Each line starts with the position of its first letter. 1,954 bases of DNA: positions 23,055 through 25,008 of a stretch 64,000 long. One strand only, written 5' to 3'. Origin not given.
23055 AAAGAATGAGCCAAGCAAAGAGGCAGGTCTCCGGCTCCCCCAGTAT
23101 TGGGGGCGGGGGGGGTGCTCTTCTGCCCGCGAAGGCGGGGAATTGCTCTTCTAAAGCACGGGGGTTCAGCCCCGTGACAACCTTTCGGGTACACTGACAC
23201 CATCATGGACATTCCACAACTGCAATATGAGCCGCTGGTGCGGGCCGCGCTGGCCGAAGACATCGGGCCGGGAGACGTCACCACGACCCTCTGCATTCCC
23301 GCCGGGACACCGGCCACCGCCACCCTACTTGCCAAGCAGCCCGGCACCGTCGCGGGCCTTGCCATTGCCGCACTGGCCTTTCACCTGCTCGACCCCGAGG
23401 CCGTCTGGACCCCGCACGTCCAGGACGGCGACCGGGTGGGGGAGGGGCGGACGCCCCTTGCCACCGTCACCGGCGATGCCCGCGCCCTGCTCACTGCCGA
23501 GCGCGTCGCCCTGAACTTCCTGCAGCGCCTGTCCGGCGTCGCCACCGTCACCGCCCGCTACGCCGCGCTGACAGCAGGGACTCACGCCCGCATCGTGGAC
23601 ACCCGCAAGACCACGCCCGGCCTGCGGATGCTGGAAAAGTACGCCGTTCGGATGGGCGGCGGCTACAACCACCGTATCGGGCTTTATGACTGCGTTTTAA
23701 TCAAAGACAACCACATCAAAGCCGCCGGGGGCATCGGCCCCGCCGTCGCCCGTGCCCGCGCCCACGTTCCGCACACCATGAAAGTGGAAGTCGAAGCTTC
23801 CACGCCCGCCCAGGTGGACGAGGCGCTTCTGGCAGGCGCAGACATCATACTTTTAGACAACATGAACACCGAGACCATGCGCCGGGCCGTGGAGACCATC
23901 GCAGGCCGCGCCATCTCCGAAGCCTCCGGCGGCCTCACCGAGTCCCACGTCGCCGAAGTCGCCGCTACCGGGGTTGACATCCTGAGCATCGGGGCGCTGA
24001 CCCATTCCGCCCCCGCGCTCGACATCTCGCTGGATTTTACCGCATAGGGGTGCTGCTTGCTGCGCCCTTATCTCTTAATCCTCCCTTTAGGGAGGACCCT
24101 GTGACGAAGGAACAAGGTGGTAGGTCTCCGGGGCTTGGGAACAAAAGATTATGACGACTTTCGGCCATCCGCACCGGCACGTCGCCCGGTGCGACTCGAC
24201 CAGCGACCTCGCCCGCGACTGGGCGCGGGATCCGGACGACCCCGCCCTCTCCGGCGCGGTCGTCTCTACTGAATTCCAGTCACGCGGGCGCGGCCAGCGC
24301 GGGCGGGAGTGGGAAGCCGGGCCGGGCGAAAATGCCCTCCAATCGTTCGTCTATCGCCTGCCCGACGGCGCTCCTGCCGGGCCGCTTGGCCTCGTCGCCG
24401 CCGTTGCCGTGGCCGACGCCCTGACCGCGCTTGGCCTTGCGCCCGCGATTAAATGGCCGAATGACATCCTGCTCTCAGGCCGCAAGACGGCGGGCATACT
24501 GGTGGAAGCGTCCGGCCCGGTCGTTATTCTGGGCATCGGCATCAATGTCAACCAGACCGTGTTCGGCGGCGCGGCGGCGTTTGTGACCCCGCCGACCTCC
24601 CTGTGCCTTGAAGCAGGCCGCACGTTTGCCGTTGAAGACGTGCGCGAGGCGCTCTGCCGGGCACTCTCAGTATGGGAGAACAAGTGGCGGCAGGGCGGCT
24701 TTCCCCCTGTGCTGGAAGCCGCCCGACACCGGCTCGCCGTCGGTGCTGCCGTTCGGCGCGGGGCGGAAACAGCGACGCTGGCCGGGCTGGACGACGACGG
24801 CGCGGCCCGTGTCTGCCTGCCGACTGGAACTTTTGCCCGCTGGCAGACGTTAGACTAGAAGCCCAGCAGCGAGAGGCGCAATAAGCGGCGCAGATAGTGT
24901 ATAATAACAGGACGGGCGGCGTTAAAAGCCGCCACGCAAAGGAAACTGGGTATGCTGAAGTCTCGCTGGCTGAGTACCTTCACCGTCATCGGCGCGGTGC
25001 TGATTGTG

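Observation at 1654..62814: Five or more repeat families share one two-hairpin arm design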

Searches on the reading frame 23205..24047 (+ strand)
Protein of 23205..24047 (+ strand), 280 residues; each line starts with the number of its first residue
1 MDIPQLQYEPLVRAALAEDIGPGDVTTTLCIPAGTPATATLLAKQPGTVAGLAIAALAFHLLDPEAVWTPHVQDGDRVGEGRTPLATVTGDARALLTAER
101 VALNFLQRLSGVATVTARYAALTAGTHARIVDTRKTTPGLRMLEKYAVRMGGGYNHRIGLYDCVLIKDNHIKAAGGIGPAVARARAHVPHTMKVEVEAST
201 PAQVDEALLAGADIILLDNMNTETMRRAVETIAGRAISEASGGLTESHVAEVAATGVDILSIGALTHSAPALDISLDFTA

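Call 97: search_protein_families(library=pfam, proteins=[window:23205-24047:+], max_evalue=0.00001)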
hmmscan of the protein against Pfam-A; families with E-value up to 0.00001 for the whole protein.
window:23205-24047:+ (280 aa): 2 families
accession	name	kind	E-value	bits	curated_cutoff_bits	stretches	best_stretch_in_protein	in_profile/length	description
PF01729.25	QRPTase_C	-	3.9e-62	209.4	23.1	1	112-277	1-169/169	Quinolinate phosphoribosyl transferase, C-terminal domain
PF02749.22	QRPTase_N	-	1.6e-19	70.3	27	1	24-110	1-82/82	Quinolinate phosphoribosyl transferase, N-terminal domain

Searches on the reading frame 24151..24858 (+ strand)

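Call 97: search_protein_families(library=pfam, proteins=[window:24151-24858:+], max_evalue=0.00001)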
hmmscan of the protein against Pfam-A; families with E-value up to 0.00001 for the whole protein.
window:24151-24858:+ (235 aa): 1 family
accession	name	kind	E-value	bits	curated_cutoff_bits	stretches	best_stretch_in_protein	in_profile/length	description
PF03099.24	BPL_LplA_LipB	-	2.2e-10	41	21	1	15-132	6-129/133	Biotin/lipoate A/B protein ligase family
